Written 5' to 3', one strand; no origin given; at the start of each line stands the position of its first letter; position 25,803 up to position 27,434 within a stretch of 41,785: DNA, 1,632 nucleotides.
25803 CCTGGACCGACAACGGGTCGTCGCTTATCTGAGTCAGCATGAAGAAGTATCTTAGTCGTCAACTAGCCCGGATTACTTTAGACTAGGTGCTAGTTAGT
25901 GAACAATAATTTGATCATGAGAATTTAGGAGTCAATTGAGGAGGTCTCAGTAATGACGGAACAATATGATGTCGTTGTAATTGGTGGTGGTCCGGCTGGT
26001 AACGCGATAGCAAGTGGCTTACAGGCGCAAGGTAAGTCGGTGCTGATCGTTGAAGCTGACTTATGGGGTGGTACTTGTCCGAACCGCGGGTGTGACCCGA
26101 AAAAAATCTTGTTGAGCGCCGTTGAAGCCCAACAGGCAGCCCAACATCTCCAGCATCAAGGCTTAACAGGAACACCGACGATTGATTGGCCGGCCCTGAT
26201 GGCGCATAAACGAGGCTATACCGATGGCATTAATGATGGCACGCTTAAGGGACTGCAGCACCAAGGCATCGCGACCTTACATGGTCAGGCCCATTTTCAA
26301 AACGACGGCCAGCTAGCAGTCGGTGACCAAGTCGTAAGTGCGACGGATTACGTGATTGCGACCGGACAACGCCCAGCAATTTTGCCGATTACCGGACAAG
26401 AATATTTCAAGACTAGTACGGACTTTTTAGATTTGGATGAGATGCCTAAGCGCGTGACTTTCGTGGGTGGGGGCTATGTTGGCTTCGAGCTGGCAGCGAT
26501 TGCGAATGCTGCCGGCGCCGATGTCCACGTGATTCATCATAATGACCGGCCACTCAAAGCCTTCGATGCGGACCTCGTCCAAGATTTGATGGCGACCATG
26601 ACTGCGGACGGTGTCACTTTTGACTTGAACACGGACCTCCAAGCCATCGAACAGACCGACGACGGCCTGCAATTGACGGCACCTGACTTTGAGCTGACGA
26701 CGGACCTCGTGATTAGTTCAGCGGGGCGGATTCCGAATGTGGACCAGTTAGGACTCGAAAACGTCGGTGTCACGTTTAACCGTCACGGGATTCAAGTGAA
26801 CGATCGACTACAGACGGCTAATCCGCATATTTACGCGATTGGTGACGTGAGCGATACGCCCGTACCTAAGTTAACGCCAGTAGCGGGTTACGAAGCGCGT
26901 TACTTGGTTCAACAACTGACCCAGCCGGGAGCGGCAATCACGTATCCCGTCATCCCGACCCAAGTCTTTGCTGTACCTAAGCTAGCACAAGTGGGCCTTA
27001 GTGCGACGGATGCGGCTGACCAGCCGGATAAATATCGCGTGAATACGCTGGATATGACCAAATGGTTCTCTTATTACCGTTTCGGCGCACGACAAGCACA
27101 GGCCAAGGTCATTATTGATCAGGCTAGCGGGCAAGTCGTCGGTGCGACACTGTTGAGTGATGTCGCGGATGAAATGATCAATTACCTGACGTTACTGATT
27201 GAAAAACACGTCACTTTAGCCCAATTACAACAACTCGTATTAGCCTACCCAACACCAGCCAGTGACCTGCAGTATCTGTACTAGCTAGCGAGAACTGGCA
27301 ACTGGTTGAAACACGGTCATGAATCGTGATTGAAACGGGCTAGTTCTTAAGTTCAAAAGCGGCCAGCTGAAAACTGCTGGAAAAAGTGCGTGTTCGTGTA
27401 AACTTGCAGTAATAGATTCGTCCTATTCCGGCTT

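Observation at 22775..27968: A higher-GC 5.1-kb block is bounded exactly by inverted copies of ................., and the right copy is a full palindrome 70 bp upstream of a serine recombinase gene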

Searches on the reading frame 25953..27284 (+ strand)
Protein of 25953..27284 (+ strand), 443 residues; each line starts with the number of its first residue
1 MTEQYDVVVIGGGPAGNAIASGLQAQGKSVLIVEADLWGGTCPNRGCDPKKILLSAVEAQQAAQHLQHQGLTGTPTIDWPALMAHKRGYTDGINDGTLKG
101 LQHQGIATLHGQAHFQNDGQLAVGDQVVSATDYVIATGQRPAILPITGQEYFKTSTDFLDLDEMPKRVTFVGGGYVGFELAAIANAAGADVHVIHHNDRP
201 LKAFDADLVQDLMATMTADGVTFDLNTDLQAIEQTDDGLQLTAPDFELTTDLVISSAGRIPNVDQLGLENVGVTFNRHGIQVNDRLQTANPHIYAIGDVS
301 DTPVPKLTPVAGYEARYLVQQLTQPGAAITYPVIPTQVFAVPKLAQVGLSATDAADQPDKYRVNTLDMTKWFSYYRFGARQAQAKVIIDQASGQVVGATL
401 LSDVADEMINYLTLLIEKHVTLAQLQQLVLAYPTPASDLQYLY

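Call 16: search_protein_families(library=pfam, proteins=[window:25953-27284:+])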
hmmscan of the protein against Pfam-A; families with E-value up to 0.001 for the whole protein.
window:25953-27284:+ (443 aa): 15 families
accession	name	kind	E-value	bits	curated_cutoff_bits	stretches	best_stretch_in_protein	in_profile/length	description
PF07992.20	Pyr_redox_2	-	4.4e-59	200.7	26.1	1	5-315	1-291/291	Pyridine nucleotide-disulphide oxidoreductase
PF00070.33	Pyr_redox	-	1.1e-21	77.5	22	1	167-238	1-72/82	Pyridine nucleotide-disulphide oxidoreductase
PF02852.28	Pyr_redox_dim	-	9.7e-15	55.2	25.3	1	334-437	1-104/110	Pyridine nucleotide-disulphide oxidoreductase, dimerisation domain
PF13738.12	Pyr_redox_3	-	7.1e-12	45.6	30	1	126-297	121-305/305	Pyridine nucleotide-disulphide oxidoreductase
PF01494.25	FAD_binding_3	-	3.9e-07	30.1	22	1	5-36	2-33/349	FAD binding domain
PF03486.20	HI0933_like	-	4.1e-07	30.1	50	0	6-35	2-31/244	HI0933-like protein Rossmann domain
PF13450.12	NAD_binding_8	-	3.5e-06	27.6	21.9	0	9-36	1-29/68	NAD(P)-binding Rossmann-like domain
PF01266.30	DAO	-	9.6e-06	25.8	27.9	1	6-40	1-37/353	FAD dependent oxidoreductase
PF12831.13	FAD_oxidored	-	1.3e-05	25.2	27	1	6-40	1-36/416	FAD dependent oxidoreductase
PF03807.23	F420_oxidored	-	2.2e-05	25.4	21.6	0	7-33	2-29/94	NADP oxidoreductase coenzyme F420-dependent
PF01262.27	AlaDh_PNT_C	-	2.4e-05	24.3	23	0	165-215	28-78/214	Alanine dehydrogenase/PNT, C-terminal domain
PF13241.12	NAD_binding_7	-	0.00016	22.7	22.1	0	165-198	7-40/104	Putative NAD(P)-binding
PF02737.24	3HCDH_N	-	0.0003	21.2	22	0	168-236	2-71/180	3-hydroxyacyl-CoA dehydrogenase, NAD binding domain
PF02254.24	TrkA_N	-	0.00048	20.9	23.8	0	7-36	1-30/116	TrkA-N domain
PF05834.18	Lycopene_cycl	-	0.00099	18.7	23.4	0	6-35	1-32/380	Lycopene cyclase protein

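Call 30: find_encoding_contigs(protein=window:25953-27281:+, flank=8000, max_places=10)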
Protein window:25953-27281:+ (443 aa): 24 contigs read that carry it; 10 places shown.
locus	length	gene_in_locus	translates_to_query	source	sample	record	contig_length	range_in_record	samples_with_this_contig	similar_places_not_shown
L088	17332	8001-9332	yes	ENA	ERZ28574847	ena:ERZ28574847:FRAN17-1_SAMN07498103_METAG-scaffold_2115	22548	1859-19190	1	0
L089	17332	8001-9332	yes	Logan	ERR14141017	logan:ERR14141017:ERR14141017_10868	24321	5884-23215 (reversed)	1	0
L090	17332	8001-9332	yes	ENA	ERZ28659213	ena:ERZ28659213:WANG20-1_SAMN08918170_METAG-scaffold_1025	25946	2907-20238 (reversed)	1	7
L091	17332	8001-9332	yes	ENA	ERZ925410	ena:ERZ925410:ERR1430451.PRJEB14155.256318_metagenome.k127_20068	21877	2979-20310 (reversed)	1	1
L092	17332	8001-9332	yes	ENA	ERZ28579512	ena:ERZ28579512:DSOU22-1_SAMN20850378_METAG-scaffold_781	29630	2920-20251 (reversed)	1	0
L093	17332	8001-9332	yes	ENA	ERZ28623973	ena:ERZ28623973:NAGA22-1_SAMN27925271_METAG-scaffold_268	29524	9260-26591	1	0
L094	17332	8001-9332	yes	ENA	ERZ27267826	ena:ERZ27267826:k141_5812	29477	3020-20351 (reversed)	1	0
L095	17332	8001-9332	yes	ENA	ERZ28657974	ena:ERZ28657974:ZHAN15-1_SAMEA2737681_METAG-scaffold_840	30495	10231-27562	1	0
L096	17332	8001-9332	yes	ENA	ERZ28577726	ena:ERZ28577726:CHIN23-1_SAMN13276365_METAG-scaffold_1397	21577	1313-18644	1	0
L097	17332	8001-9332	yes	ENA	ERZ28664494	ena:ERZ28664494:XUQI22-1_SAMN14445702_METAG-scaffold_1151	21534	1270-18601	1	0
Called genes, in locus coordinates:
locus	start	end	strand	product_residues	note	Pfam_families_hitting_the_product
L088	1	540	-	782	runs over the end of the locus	PF17961:Big_8, PF17802:SpaA, PF05738:Cna_B, PF00746:Gram_pos_anchor (weak)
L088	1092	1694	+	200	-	-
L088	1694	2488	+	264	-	PF02361:CbiQ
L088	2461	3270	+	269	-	PF00005:ABC_tran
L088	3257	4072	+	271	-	PF02463:SMC_N, PF13476:AAA_23 (weak), PF13175:AAA_15 (weak), PF13555:AAA_29 (faint), PF00005:ABC_tran, PF13304:AAA_21 (faint)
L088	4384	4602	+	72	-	PF13936:HTH_38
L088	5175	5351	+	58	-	-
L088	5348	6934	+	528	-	PF00528:BPD_transp_1, PF04069:OpuAC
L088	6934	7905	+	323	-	PF00005:ABC_tran, PF13304:AAA_21 (faint)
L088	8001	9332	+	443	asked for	PF01262:AlaDh_PNT_C (faint), PF01266:DAO (faint), PF01494:FAD_binding_3 (faint), PF03486:HI0933_like (faint), PF07992:Pyr_redox_2, PF13738:Pyr_redox_3, PF00070:Pyr_redox, PF02852:Pyr_redox_dim, +3 more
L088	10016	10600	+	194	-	PF00239:Resolvase, PF02796:HTH_7 (weak)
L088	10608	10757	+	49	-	-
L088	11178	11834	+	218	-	-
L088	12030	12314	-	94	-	PF04221:RelB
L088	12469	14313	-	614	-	PF00083:Sugar_tr (faint), PF05977:MFS_3, PF07690:MFS_1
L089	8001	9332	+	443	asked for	PF01262:AlaDh_PNT_C (faint), PF01266:DAO (faint), PF01494:FAD_binding_3 (faint), PF03486:HI0933_like (faint), PF07992:Pyr_redox_2, PF13738:Pyr_redox_3, PF00070:Pyr_redox, PF02852:Pyr_redox_dim, +3 more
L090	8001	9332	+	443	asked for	PF01262:AlaDh_PNT_C (faint), PF01266:DAO (faint), PF01494:FAD_binding_3 (faint), PF03486:HI0933_like (faint), PF07992:Pyr_redox_2, PF13738:Pyr_redox_3, PF00070:Pyr_redox, PF02852:Pyr_redox_dim, +3 more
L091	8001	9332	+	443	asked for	PF01262:AlaDh_PNT_C (faint), PF01266:DAO (faint), PF01494:FAD_binding_3 (faint), PF03486:HI0933_like (faint), PF07992:Pyr_redox_2, PF13738:Pyr_redox_3, PF00070:Pyr_redox, PF02852:Pyr_redox_dim, +3 more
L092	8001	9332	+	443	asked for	PF01262:AlaDh_PNT_C (faint), PF01266:DAO (faint), PF01494:FAD_binding_3 (faint), PF03486:HI0933_like (faint), PF07992:Pyr_redox_2, PF13738:Pyr_redox_3, PF00070:Pyr_redox, PF02852:Pyr_redox_dim, +3 more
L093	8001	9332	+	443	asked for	PF01262:AlaDh_PNT_C (faint), PF01266:DAO (faint), PF01494:FAD_binding_3 (faint), PF03486:HI0933_like (faint), PF07992:Pyr_redox_2, PF13738:Pyr_redox_3, PF00070:Pyr_redox, PF02852:Pyr_redox_dim, +3 more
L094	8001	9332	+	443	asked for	PF01262:AlaDh_PNT_C (faint), PF01266:DAO (faint), PF01494:FAD_binding_3 (faint), PF03486:HI0933_like (faint), PF07992:Pyr_redox_2, PF13738:Pyr_redox_3, PF00070:Pyr_redox, PF02852:Pyr_redox_dim, +3 more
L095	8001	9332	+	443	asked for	PF01262:AlaDh_PNT_C (faint), PF01266:DAO (faint), PF01494:FAD_binding_3 (faint), PF03486:HI0933_like (faint), PF07992:Pyr_redox_2, PF13738:Pyr_redox_3, PF00070:Pyr_redox, PF02852:Pyr_redox_dim, +3 more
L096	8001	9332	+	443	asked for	PF01262:AlaDh_PNT_C (faint), PF01266:DAO (faint), PF01494:FAD_binding_3 (faint), PF03486:HI0933_like (faint), PF07992:Pyr_redox_2, PF13738:Pyr_redox_3, PF00070:Pyr_redox, PF02852:Pyr_redox_dim, +3 more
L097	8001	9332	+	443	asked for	PF01262:AlaDh_PNT_C (faint), PF01266:DAO (faint), PF01494:FAD_binding_3 (faint), PF03486:HI0933_like (faint), PF07992:Pyr_redox_2, PF13738:Pyr_redox_3, PF00070:Pyr_redox, PF02852:Pyr_redox_dim, +3 more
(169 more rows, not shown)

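Call 57: search_protein_families(library=ncbifam, proteins=[window:25953-27284:+], max_evalue=0.00001)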
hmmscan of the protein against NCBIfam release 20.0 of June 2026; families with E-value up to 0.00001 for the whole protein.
window:25953-27284:+ (443 aa): 53 families (the best 25 are shown)
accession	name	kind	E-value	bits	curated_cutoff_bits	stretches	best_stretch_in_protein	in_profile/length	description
NF004776.0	PRK06116.1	equivalog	1.6e-92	310.9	480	1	1-438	1-445/450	glutathione-disulfide reductase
TIGR01350.1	lipoamide_DH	equivalog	3.2e-91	306.4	408.8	1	4-434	1-442/461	dihydrolipoyl dehydrogenase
TIGR02053.1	MerA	equivalog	4.5e-79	266.6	454.45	1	5-440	1-447/465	mercury(II) reductase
NF004991.0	PRK06370.1-3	subfamily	4.5e-77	259.7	620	1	3-439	34-480/509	FAD-containing oxidoreductase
TIGR01421.1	gluta_reduc_1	equivalog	7.4e-74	249.6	556.15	1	4-439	2-446/450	glutathione-disulfide reductase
TIGR01424.1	gluta_reduc_2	equivalog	1.3e-73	248.1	606.05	1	4-439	2-442/446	glutathione-disulfide reductase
NF004992.0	PRK06370.1-4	equivalog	1.4e-66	224.8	629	1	1-434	1-443/459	FAD-containing oxidoreductase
NF041853.1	hythiocyan_redase_MerA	equivalog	1.6e-64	218.4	650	1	3-438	2-433/440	hypothiocyanous acid reductase MerA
NF005572.0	PRK07251.1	equivalog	3.3e-63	213.9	537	1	3-440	2-433/438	FAD-containing oxidoreductase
NF005884.0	PRK07846.1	equivalog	6.9e-63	212.8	501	1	3-417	2-421/454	mycothione reductase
NF004943.0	PRK06292.2-1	equivalog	1.8e-62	211.7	432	1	3-436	2-445/456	dihydrolipoyl dehydrogenase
NF003585.0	PRK05249.1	equivalog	1.9e-61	208.1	465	1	3-436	5-447/464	Si-specific NAD(P)(+) transhydrogenase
NF004947.0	PRK06292.2-5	equivalog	4e-59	200.7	592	1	3-419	2-430/474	dihydrolipoyl dehydrogenase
NF004945.0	PRK06292.2-3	equivalog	2.6e-58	198.1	494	1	3-442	2-448/457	dihydrolipoyl dehydrogenase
NF004939.0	PRK06292.1-1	equivalog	7.8e-57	193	435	1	2-426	3-438/476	dihydrolipoyl dehydrogenase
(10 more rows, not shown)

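Call 60: search_solved_structures(query=window:25953-27281:+, max_evalue=1e-40)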
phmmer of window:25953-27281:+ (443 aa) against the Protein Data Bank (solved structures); distinct sequences matched with E-value up to 1e-40: 25.
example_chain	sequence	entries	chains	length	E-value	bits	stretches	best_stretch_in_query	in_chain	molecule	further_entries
8k40_A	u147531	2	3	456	2.9e-92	312.9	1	3-442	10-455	NAD(P)/FAD-dependent oxidoreductase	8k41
2r9z_A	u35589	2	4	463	2.4e-63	217.7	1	1-440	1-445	Glutathione amide reductase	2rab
5vdn_A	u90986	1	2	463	9.8e-60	205.7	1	1-438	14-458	Glutathione oxidoreductase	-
6b4o_A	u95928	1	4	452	1e-58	202.4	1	3-438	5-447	Glutathione reductase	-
5v36_A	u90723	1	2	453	4.1e-58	200.4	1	1-438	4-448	Glutathione reductase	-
1ges_A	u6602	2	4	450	6.7e-56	193.1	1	1-438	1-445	GLUTATHIONE REDUCTASE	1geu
5u1o_A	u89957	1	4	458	2e-55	191.5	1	2-438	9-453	Glutathione reductase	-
1ger_A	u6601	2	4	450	2.3e-55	191.4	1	1-438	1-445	GLUTATHIONE REDUCTASE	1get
6n7f_A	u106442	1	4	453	2.7e-54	187.8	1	4-438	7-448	Putative glutathione reductase (GR)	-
6du7_A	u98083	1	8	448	6.3e-54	186.6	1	4-438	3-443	Glutathione reductase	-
6uzi_A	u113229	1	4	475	2.8e-52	181.2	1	3-435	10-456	Dihydrolipoyl dehydrogenase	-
3o0h_A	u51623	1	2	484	3e-52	181.1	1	4-443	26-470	Glutathione reductase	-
4dna_A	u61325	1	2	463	1.5e-50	175.5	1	4-443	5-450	Probable glutathione reductase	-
1ebd_A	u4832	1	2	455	3.9e-49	170.8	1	6-435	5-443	DIHYDROLIPOAMIDE DEHYDROGENASE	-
2hqm_A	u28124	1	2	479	2e-47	165.2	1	2-439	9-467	Glutathione reductase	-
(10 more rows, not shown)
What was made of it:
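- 25953..27284 (+): Glutathione-reductase-like class I pyridine-nucleotide disulfide oxidoreductase. Calls 16, 57, 60.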

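Call 72: find_homologous_proteins(query=window:25953-27281:+, max_evalue=1e-100)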
Query window:25953-27281:+ (443 aa): 586 proteins with E <= 1e-100 among 8000 candidates; the best 120 are listed.
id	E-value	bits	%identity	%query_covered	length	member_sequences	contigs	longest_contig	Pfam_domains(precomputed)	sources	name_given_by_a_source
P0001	6.9e-292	985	100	100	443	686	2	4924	PF01266.31,PF13450.13,PF02852.29,PF07992.21,PF00070.34,PF13738.13,PF03486.21,PF01262.28,PF03807.24,PF01494.26,PF12831.14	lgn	-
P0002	1.5e-256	869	88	100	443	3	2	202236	PF13241.13,PF13450.13,PF07992.21,PF00070.34,PF03486.21,PF01134.29,PF01494.26,PF12831.14,PF01266.31,PF02852.29,PF13738.13,PF01262.28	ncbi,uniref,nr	ncbi:NAD(P)/FAD-dependent oxidoreductase [Lactiplantibacillus paraplantarum]|uniref:dihydrolipoyl de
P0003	2.1e-256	869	91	100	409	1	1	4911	PF01266.31,PF13450.13,PF02852.29,PF07992.21,PF00070.34,PF13738.13,PF03486.21,PF03807.24,PF01494.26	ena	-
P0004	1.3e-255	866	90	100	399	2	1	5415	PF13450.13,PF02852.29,PF07992.21,PF00070.34,PF13738.13,PF03807.24,PF01494.26,PF12831.14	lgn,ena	-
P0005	2.4e-255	865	87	100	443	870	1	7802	PF13450.13,PF02852.29,PF07992.21,PF00070.34,PF13738.13,PF03486.21,PF01494.26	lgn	-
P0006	1.1e-235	800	81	100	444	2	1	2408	PF02852.29,PF02254.25,PF07992.21,PF00070.34,PF13738.13,PF03486.21,PF01262.28,PF01494.26,PF12831.14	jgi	-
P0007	7.6e-233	791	79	100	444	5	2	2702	PF01266.31,PF13450.13,PF02852.29,PF07992.21,PF00070.34,PF13738.13,PF03486.21,PF01262.28,PF01494.26,PF12831.14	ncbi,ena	-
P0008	6.9e-226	768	77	100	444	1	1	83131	PF13450.13,PF02852.29,PF07992.21,PF00070.34,PF13738.13,PF03486.21,PF01134.29,PF01494.26,PF12831.14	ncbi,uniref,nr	ncbi:NAD(P)/FAD-dependent oxidoreductase [Lactiplantibacillus garii]|uniref:NAD(P)/FAD-dependent oxi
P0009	3.0e-224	763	77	100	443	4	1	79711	PF13450.13,PF02852.29,PF07992.21,PF00070.34,PF13738.13,PF03486.21,PF03807.24,PF01494.26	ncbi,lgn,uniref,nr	ncbi:glutathione reductase [Lactiplantibacillus fabifermentans T30PCM01]|uniref:Glutathione reductas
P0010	1.7e-222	757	76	100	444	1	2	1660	PF13450.13,PF02852.29,PF07992.21,PF00070.34,PF13738.13,PF03486.21,PF01494.26,PF12831.14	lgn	-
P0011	2.9e-221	753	76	100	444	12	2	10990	PF13450.13,PF07992.21,PF00070.34,PF03486.21,PF01134.29,PF01494.26,PF12831.14,PF01266.31,PF02852.29,PF02254.25,PF13738.13,PF01262.28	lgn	-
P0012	1.4e-218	744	75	100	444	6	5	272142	PF02852.29,PF07992.21,PF00070.34,PF13738.13,PF03486.21,PF01210.30,PF01134.29,PF01494.26,PF12831.14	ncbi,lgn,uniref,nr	ncbi:dihydrolipoyl dehydrogenase family protein [Lactiplantibacillus mudanjiangensis]|uniref:NAD(P)/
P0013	6.9e-218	742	74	100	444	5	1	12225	PF01266.31,PF02852.29,PF02254.25,PF07992.21,PF00070.34,PF13738.13,PF03486.21,PF01262.28,PF01210.30,PF01494.26,PF12831.14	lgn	-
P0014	4.6e-215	732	74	100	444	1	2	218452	PF13450.13,PF02852.29,PF02254.25,PF07992.21,PF00070.34,PF13738.13,PF03486.21,PF01210.30,PF01134.29,PF01494.26,PF12831.14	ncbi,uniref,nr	ncbi:dihydrolipoyl dehydrogenase family protein [Lactiplantibacillus daoliensis]|uniref:Dihydrolipoy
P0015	9.3e-215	731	74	100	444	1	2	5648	PF13450.13,PF07992.21,PF00070.34,PF03486.21,PF01210.30,PF01134.29,PF01494.26,PF12831.14,PF02852.29,PF02254.25,PF13738.13,PF01262.28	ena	-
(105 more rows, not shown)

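Call 73: find_encoding_contigs(protein=P0002, flank=6000, max_places=3)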
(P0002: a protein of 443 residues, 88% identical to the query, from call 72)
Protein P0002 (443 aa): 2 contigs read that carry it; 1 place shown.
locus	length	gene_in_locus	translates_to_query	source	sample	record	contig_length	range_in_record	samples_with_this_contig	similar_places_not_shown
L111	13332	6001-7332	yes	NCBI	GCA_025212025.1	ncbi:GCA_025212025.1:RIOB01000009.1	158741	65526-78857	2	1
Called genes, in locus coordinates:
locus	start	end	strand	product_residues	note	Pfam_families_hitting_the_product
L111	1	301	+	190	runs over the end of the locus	PF00364:Biotin_lipoyl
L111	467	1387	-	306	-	PF01156:IU_nuc_hydro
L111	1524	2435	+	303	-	PF00106:adh_short, PF01370:Epimerase, PF08659:KR, PF13460:NAD_binding_10, PF13561:adh_short_C2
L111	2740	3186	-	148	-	-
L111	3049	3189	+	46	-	-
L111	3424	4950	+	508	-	PF00528:BPD_transp_1, PF04069:OpuAC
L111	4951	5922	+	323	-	PF00005:ABC_tran, PF13304:AAA_21 (weak)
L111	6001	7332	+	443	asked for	PF01134:GIDA (faint), PF01262:AlaDh_PNT_C (faint), PF01266:DAO (faint), PF07992:Pyr_redox_2, PF12831:FAD_oxidored (weak), PF13738:Pyr_redox_3, PF00070:Pyr_redox, PF02852:Pyr_redox_dim, +4 more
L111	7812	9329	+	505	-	PF00370:FGGY_N, PF02782:FGGY_C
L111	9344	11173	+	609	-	PF01266:DAO, PF16901:DAO_C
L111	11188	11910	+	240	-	PF00230:MIP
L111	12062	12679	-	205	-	PF12464:Mac, PF00132:Hexapep, PF14602:Hexapep_2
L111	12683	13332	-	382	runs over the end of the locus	PF07690:MFS_1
